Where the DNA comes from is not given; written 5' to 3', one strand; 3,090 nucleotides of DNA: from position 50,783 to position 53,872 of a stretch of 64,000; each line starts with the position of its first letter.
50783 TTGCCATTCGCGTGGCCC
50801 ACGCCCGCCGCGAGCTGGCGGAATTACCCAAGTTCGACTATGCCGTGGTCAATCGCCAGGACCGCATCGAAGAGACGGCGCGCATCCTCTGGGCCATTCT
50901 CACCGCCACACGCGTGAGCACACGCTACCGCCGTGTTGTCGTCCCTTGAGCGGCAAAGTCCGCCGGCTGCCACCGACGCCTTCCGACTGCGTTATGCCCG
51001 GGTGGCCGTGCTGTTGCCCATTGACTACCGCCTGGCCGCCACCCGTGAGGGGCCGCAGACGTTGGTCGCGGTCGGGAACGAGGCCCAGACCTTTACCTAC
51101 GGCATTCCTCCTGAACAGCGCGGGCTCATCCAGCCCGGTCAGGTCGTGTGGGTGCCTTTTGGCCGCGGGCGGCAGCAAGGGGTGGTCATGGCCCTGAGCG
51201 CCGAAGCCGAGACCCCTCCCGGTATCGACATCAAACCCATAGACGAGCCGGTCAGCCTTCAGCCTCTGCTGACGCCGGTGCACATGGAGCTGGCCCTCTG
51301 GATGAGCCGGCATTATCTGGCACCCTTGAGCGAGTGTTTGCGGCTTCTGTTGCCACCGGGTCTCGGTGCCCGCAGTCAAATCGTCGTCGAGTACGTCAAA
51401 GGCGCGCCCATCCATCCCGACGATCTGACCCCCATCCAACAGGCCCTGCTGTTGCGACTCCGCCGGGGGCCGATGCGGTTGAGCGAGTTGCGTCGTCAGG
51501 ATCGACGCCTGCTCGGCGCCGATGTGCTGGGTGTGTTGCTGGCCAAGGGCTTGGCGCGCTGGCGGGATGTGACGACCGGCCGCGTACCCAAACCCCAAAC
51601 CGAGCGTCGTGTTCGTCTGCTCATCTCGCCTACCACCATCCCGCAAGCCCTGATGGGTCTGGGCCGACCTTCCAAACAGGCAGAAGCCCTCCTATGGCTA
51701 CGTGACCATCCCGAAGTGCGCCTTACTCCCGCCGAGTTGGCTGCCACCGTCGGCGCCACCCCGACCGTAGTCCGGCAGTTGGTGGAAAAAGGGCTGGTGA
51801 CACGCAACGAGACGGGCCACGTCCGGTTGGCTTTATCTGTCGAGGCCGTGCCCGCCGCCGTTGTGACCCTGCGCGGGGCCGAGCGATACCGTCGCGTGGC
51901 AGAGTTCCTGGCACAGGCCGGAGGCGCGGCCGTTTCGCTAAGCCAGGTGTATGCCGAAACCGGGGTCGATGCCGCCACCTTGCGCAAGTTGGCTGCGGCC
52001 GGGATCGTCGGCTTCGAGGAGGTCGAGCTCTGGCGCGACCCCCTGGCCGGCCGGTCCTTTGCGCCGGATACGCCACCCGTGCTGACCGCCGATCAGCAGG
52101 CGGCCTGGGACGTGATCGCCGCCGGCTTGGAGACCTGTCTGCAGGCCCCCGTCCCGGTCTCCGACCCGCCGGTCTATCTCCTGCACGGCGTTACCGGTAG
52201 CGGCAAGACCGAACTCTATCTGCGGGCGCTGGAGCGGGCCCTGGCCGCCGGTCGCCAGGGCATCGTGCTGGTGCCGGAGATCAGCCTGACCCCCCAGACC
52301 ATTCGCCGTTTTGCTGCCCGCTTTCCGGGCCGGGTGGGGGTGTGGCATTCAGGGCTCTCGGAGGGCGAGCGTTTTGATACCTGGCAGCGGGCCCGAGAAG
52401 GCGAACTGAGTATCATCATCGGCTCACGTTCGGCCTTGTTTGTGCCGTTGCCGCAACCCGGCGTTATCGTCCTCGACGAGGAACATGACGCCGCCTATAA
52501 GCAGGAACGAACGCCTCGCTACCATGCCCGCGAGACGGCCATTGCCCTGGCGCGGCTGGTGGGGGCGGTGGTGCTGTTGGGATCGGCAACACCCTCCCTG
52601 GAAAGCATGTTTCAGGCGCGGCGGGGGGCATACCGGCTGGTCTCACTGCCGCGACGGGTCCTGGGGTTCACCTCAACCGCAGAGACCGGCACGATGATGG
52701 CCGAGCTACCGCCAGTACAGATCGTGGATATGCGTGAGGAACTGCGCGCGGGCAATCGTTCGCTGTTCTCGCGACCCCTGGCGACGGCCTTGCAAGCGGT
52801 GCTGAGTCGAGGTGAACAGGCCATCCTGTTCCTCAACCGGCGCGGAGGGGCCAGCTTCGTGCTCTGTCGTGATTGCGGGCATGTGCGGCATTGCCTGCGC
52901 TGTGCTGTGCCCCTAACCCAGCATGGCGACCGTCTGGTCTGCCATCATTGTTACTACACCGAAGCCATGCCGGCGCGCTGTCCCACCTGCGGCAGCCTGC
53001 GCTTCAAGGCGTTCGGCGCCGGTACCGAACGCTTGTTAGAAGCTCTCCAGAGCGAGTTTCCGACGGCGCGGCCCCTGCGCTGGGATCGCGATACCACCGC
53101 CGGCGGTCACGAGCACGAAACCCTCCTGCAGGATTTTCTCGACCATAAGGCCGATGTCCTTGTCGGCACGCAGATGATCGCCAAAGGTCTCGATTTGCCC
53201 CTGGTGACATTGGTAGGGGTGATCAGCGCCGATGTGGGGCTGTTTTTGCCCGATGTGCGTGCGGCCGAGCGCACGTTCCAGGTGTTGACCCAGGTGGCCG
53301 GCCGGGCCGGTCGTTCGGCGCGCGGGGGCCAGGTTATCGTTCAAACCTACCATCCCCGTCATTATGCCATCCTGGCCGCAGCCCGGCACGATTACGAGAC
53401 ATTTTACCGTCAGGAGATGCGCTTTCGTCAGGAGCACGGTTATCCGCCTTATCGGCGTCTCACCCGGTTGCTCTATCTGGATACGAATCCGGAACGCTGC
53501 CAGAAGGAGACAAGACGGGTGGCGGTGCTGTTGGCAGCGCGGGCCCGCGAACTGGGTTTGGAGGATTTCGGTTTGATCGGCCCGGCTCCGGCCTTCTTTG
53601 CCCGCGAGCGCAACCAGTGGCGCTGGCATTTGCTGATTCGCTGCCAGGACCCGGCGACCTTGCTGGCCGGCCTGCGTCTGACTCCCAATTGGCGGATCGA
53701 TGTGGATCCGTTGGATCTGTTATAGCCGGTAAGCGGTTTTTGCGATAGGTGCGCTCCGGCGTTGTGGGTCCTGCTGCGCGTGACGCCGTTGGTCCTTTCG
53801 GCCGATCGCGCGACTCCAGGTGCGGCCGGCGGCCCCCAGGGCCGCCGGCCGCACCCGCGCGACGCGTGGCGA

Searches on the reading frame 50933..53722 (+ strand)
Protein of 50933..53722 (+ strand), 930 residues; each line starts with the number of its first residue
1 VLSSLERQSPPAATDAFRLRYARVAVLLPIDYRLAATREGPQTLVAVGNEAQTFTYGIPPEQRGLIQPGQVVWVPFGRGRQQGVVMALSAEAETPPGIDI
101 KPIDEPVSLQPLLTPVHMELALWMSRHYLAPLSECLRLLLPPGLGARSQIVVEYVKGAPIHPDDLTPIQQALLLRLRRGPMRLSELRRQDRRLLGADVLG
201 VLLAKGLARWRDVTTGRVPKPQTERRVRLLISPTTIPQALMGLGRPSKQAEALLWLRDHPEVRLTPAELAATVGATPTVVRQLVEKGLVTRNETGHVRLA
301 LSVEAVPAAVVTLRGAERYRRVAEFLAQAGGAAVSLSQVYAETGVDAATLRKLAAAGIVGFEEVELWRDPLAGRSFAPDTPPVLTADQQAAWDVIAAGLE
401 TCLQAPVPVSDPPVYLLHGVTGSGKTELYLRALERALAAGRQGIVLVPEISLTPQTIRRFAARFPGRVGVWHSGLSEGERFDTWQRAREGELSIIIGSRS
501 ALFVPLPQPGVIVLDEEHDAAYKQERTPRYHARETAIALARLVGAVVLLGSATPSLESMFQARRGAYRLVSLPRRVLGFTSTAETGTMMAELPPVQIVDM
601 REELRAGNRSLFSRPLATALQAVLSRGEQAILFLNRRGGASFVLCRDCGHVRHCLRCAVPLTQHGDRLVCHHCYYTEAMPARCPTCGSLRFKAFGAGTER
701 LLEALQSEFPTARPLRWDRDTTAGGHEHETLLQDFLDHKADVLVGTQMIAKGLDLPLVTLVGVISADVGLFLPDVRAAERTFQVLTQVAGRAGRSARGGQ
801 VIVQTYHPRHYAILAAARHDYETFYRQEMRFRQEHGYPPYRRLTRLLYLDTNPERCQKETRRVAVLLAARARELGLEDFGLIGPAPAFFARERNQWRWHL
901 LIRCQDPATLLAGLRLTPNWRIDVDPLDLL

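Call 50: search_protein_families(library=ncbifam, proteins=[window:50933-53722:+], max_evalue=0.001)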
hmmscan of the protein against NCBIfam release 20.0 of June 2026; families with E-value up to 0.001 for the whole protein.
window:50933-53722:+ (930 aa): 26 families (the best 25 are shown)
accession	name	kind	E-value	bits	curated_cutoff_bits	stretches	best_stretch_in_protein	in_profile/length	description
NF004066.1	PRK05580.1-3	equivalog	8.1e-232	771.8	813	2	314-907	185-754/788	primosomal protein N'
TIGR00595.1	priA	equivalog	1.8e-173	577.8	230.35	1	416-910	1-482/509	replication restart helicase PriA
NF004067.0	PRK05580.1-4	equivalog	4.5e-172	574.1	763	2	311-915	131-710/737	primosomal protein N'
NF004068.0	PRK05580.1-5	equivalog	6e-169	563.7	1249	2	412-904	278-758/795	primosomal protein N'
NF004070.0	PRK05580.2-2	equivalog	9.9e-165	549.6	921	2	314-911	131-701/729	primosomal protein N'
NF004065.0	PRK05580.1-1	equivalog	4e-149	498.1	858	2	414-910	218-700/731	primosomal protein N'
NF004071.0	PRK05580.2-3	equivalog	2.5e-130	435.7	1105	1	330-908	150-703/735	primosomal protein N'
NF004069.0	PRK05580.2-1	equivalog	3.2e-118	395.8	767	1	415-929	129-611/612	primosomal protein N'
NF004072.0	PRK05580.2-4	equivalog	7.2e-108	361.6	1030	1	415-903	140-612/648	primosomal protein N'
NF011453.0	PRK14873.1-3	equivalog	1.8e-38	132.1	812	2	429-844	188-574/653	primosome assembly protein PriA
NF011452.0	PRK14873.1-2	equivalog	2e-33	115.6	980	2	416-844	202-612/708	primosomal protein N'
NF011454.0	PRK14873.1-4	equivalog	1.9e-24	85.9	951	1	434-844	166-560/651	primosomal protein N'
NF011455.0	PRK14873.1-5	equivalog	3.4e-23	81.8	969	1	466-841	216-579/675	primosomal protein N'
NF011451.0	PRK14873.1-1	equivalog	2e-14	52.8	1147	1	461-704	279-523/764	primosome assembly protein PriA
TIGR00580.2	mfd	equivalog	1.7e-13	49.9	800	1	416-519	458-566/907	transcription-repair coupling factor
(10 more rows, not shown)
